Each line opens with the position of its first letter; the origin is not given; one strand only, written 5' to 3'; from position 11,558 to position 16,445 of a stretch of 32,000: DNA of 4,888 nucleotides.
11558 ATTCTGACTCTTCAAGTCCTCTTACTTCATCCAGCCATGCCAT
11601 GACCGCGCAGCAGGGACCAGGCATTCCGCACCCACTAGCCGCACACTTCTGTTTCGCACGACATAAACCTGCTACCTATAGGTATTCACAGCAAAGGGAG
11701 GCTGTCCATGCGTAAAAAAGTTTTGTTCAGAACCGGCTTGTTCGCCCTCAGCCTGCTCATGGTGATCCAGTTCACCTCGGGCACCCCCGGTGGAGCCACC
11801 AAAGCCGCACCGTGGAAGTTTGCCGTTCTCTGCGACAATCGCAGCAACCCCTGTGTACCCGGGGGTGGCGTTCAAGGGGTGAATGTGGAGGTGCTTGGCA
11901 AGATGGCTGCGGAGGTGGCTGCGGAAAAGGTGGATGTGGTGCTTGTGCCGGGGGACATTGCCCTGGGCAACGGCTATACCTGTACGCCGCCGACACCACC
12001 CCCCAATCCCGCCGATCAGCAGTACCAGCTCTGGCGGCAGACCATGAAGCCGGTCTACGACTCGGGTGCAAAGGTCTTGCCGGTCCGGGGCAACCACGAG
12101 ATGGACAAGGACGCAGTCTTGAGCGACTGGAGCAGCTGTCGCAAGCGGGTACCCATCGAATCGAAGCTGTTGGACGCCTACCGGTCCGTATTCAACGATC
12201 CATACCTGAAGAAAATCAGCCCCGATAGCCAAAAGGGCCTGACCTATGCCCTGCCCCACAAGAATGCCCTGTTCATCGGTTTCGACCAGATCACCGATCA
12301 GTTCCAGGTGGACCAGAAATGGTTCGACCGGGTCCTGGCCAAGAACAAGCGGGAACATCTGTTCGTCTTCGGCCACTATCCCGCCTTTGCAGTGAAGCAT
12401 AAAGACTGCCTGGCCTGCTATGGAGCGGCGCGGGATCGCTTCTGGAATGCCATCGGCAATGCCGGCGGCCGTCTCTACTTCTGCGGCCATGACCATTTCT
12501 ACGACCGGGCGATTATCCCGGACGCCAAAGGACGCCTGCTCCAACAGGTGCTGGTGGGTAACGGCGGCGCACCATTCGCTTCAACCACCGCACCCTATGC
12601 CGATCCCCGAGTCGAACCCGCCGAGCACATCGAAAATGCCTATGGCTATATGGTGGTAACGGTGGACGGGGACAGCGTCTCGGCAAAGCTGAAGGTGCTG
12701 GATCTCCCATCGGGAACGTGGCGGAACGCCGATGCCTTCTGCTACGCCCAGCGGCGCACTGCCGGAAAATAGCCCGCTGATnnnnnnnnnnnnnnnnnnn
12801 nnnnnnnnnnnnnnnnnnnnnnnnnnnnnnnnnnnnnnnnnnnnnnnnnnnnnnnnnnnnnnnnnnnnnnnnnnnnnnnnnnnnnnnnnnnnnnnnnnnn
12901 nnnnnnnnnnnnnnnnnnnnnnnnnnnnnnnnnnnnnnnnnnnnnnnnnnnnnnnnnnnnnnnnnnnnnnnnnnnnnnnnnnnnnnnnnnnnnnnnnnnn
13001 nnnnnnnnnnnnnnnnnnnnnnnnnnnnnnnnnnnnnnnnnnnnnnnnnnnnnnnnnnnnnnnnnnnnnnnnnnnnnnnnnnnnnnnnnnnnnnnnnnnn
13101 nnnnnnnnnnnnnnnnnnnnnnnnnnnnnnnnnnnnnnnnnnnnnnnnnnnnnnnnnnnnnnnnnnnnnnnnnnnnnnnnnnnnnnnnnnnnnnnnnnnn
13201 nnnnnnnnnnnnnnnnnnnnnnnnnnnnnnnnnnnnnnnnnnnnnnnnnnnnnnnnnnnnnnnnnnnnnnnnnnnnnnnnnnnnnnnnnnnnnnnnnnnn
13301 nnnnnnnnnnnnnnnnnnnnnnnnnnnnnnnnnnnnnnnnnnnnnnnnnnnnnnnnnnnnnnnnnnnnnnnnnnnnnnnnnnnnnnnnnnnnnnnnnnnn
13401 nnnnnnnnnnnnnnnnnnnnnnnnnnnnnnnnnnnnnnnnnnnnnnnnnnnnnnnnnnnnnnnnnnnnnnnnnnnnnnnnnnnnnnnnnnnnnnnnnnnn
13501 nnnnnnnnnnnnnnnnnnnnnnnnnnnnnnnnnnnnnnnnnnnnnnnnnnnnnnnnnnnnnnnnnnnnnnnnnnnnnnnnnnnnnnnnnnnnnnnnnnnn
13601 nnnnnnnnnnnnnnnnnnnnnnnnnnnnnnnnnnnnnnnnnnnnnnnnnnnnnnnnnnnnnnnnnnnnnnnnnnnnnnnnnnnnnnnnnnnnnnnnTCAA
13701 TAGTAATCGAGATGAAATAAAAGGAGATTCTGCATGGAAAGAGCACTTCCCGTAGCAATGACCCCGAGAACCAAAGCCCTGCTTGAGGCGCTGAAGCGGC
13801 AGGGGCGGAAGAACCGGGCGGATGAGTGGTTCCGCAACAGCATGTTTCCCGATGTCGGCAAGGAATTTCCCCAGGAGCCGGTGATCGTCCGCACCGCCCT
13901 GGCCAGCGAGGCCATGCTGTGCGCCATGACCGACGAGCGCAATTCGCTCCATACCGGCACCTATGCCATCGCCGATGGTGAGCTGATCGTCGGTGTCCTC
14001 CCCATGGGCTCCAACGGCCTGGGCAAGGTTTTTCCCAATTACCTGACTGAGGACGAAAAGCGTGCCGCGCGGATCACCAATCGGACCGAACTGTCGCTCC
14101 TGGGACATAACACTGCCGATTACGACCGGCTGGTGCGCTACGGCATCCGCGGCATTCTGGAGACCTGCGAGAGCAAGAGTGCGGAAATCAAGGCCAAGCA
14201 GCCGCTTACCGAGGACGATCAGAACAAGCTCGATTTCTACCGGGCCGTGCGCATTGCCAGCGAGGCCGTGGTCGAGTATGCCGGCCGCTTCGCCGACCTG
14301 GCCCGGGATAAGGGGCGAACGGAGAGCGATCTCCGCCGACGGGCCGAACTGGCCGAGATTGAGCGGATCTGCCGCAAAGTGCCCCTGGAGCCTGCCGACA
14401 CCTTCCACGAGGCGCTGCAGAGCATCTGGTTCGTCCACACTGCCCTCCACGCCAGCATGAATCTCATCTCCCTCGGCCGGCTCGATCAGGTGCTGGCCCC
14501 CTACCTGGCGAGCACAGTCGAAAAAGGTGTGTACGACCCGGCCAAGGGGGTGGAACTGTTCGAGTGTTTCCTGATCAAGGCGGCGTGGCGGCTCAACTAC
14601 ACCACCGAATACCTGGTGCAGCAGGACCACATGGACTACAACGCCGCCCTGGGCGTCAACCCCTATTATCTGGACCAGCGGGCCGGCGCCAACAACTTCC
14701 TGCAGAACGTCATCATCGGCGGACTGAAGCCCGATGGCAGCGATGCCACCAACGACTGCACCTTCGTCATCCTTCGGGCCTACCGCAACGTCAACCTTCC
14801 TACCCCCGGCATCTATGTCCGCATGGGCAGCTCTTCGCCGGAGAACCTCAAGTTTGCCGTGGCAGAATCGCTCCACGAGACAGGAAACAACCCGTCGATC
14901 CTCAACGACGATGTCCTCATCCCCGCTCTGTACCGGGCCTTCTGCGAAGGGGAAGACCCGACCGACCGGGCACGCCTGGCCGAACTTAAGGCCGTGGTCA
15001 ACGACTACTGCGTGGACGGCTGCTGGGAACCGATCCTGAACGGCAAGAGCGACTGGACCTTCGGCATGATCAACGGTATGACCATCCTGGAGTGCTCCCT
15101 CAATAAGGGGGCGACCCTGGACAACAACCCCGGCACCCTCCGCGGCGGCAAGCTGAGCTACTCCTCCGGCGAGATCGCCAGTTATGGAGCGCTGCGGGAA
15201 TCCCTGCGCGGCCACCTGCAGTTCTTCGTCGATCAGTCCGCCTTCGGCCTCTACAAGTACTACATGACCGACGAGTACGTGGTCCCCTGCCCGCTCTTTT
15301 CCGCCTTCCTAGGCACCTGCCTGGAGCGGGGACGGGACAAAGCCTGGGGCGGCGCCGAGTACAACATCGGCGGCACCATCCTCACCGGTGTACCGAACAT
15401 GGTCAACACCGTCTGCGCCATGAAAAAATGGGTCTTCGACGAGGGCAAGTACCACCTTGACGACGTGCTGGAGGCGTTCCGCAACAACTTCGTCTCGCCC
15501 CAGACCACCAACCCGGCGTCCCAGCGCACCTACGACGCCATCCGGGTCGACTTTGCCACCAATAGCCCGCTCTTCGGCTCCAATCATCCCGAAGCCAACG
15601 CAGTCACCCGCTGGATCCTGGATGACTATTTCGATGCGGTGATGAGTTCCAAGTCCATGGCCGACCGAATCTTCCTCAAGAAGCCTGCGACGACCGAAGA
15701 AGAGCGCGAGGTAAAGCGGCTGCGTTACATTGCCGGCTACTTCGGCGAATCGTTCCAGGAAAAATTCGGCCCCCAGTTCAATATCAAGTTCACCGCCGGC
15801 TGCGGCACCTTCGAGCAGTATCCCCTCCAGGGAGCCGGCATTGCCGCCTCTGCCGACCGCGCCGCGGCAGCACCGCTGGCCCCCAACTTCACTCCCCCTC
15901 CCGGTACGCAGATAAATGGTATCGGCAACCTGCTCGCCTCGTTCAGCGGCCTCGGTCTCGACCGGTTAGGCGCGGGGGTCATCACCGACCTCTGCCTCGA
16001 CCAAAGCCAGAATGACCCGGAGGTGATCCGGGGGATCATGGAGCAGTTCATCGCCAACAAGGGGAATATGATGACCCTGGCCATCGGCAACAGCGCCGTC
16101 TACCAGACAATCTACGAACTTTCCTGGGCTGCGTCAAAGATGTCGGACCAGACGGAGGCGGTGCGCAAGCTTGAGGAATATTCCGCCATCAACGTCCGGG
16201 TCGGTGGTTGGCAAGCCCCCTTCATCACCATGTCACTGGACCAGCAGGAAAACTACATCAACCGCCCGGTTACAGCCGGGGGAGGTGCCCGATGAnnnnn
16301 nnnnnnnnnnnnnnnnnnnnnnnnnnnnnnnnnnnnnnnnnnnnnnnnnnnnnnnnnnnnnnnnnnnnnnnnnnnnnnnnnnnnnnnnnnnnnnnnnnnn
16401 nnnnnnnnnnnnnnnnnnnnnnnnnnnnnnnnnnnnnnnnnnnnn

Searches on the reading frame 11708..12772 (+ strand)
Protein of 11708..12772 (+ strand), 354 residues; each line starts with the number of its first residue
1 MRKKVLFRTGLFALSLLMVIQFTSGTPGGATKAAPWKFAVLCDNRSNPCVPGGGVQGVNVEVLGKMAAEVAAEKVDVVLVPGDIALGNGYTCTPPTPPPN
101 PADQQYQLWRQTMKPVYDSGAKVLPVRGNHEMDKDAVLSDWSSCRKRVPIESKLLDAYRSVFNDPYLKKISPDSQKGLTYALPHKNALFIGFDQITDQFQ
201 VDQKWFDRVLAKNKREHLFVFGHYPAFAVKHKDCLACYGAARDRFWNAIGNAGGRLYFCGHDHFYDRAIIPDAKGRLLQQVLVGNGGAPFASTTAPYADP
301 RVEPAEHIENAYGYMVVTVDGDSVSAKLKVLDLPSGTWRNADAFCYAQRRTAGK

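Call 13: search_protein_families(library=pfam, proteins=[window:11708-12772:+], max_evalue=0.01)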
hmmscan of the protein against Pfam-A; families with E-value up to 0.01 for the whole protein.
window:11708-12772:+ (354 aa): 1 family
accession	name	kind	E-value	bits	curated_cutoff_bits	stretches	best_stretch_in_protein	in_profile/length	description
PF00149.33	Metallophos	-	9.4e-12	46.2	21.5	1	68-264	23-190/191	Calcineurin-like phosphoesterase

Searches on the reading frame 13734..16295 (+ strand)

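Call 13: search_protein_families(library=pfam, proteins=[window:13734-16295:+], max_evalue=0.01)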
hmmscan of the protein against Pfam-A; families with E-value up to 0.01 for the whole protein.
window:13734-16295:+ (853 aa): 1 family
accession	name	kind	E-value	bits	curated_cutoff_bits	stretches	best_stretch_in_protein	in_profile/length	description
PF02901.20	PFL-like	-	5.1e-102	343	24.3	1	99-647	130-633/647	Pyruvate formate lyase-like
